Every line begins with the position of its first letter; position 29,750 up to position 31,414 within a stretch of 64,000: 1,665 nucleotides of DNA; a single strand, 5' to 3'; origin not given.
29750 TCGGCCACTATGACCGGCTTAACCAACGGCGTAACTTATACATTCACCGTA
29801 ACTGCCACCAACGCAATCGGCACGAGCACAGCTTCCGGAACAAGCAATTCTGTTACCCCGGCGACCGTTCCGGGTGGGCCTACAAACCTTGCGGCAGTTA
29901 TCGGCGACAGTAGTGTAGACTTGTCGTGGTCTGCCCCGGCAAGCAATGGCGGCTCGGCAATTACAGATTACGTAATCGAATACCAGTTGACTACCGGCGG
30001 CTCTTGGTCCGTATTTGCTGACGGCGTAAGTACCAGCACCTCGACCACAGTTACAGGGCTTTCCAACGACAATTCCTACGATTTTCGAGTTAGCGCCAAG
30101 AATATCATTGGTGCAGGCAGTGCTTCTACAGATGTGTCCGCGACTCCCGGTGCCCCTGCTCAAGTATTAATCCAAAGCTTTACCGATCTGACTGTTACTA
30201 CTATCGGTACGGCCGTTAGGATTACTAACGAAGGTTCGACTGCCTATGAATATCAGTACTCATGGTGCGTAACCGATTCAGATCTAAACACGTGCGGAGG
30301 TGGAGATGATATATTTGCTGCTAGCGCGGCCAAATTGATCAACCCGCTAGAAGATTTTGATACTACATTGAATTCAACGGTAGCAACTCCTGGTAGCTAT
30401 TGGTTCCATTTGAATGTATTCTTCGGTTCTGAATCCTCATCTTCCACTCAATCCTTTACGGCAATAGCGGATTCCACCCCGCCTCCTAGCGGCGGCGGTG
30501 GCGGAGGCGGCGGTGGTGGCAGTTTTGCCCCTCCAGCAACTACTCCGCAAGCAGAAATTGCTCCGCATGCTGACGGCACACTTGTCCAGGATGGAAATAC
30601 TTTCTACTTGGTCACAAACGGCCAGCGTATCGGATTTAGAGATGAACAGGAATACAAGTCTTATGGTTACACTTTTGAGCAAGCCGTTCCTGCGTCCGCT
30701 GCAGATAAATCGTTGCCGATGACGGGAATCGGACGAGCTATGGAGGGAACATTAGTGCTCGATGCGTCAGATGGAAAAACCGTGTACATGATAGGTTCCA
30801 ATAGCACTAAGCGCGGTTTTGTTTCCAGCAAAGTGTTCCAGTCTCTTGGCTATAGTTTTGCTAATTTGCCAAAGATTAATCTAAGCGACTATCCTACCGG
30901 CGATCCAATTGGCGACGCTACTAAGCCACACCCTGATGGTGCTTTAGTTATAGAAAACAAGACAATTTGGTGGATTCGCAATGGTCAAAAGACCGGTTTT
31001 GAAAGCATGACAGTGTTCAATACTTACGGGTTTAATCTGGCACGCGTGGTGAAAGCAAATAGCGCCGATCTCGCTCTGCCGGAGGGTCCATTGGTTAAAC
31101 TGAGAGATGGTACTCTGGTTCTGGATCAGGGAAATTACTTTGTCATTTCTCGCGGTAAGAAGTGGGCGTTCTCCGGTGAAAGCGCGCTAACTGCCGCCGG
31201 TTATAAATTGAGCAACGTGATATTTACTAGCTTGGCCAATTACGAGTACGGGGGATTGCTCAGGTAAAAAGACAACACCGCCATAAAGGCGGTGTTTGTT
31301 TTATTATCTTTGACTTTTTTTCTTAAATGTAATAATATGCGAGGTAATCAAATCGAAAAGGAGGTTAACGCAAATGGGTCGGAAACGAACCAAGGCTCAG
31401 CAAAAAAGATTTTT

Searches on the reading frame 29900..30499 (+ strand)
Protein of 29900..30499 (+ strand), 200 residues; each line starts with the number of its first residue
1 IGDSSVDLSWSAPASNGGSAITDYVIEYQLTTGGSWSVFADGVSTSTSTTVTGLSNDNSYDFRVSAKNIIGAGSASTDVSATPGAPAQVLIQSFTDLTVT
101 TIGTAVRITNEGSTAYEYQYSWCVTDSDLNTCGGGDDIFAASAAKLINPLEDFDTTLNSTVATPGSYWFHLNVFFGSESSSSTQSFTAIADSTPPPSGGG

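Call 42: search_protein_families(library=pfam, proteins=[window:29900-30499:+], max_evalue=1)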
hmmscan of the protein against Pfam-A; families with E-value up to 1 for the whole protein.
window:29900-30499:+ (200 aa): 3 families
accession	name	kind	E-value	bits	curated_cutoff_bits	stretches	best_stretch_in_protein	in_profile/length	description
PF00041.27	fn3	-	3.1e-12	47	25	1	2-80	12-82/84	Fibronectin type III domain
PF25059.1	FN3_DSCAM-DSCAML_C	-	1.4e-07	32.2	39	1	15-80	14-78/89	DSCAM/DSCAML C-terminal Fn3-like domain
PF16656.11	Pur_ac_phosph_N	-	0.016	16.2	30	1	4-68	13-82/93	Purple acid Phosphatase, N-terminal domain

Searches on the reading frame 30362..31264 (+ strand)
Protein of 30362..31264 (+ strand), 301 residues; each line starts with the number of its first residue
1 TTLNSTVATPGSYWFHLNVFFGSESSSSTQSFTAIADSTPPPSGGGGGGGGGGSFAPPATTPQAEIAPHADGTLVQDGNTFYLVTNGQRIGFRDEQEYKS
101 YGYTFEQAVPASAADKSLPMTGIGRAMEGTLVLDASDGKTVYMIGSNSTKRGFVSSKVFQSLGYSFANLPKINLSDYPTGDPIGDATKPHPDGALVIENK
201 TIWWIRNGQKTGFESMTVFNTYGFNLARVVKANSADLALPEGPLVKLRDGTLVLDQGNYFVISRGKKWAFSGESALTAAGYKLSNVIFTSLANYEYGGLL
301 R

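Call 42: search_protein_families(library=pfam, proteins=[window:30500-31264:+], max_evalue=1)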
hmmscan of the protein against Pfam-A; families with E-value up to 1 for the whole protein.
window:30500-31264:+ (255 aa): 1 family
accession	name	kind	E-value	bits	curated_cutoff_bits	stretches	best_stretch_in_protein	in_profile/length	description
PF23186.1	DUF7059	-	0.19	12.4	27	0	59-91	48-80/85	Domain of unknown function (DUF7059)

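Call 60: find_homologous_proteins(query=window:30362-31264:+, max_evalue=0.001)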
Query window:30362-31264:+ (301 aa): 88 proteins with E <= 0.001 among 8000 candidates.
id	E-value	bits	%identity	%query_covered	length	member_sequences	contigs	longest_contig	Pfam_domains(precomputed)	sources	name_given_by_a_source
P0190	1.7e-104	367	63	92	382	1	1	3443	-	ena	-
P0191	6.7e-97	342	63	80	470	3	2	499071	-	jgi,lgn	jgi:hypothetical protein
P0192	3.6e-95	337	61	80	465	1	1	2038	-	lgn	-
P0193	4.5e-95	336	62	77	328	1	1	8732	-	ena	-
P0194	7.5e-95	336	62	77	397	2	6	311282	-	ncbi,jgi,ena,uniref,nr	ncbi:MAG: hypothetical protein A3B10_03920 [Candidatus Doudnabacteria bacterium RIFCSPLOWO2_01_FULL_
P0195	1.5e-94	335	66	77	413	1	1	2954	-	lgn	-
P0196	2.8e-94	334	65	77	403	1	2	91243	-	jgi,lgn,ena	jgi:hypothetical protein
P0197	3.6e-94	333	63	77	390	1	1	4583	-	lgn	-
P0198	2.1e-93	331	63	76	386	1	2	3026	-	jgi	jgi:hypothetical protein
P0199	9.9e-93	329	61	79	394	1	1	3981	-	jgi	jgi:hypothetical protein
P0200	3.9e-92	327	62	79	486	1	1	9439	-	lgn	-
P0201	1.3e-91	325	64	77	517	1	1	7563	PF13287.13,PF13290.14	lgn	-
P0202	2.4e-91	324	64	77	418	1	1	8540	-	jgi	-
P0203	1.9e-90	321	61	76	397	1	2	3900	-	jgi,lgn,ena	jgi:hypothetical protein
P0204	4.3e-90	320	60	81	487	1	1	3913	-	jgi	jgi:hypothetical protein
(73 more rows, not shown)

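Call 74: search_solved_structures(query=A6, max_evalue=1, show_alignments=1)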
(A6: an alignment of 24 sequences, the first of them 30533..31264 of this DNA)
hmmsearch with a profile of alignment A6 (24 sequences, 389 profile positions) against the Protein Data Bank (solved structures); distinct sequences matched with E-value up to 1: 123 (the best 60 are shown).
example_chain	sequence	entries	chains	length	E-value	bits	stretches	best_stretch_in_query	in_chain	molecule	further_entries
4h0g_A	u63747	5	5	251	5.1e-05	25.9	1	61-177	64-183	2D10 scFv | scFv 2D10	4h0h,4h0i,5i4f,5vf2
6cwd_B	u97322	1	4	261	0.0094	18.4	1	22-173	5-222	Single chain variable fragment (scFv) e13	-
6cvk_B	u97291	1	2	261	0.011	18.2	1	22-173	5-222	Single chain variable fragment (scFv) e13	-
9p0k_F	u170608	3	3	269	0.025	17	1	124-177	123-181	scFV16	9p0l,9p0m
7y26_D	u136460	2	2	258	0.028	16.9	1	127-177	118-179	single Fab chain (svFv16)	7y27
8x8l_E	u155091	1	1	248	0.031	16.7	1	125-177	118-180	ScFv16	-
7w56_E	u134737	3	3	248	0.032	16.7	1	126-177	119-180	scFv16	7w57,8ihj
8ykd_S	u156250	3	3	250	0.032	16.7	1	126-177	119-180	ScFv-16 | scFv16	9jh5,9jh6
8jsp_E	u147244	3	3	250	0.032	16.7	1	126-177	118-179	ScFv16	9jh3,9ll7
8jlj_S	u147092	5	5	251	0.032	16.7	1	126-177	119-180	ScFv16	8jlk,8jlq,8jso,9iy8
7xa3_E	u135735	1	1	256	0.034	16.6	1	126-177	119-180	scFv16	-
9w6w_E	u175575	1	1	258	0.034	16.6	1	126-177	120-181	scFv16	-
9uam_E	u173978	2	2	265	0.035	16.6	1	126-177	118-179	scFv16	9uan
8jlr_S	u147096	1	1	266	0.035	16.6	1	126-177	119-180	scFV16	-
9x20_E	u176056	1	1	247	0.036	16.5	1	127-177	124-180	scFv16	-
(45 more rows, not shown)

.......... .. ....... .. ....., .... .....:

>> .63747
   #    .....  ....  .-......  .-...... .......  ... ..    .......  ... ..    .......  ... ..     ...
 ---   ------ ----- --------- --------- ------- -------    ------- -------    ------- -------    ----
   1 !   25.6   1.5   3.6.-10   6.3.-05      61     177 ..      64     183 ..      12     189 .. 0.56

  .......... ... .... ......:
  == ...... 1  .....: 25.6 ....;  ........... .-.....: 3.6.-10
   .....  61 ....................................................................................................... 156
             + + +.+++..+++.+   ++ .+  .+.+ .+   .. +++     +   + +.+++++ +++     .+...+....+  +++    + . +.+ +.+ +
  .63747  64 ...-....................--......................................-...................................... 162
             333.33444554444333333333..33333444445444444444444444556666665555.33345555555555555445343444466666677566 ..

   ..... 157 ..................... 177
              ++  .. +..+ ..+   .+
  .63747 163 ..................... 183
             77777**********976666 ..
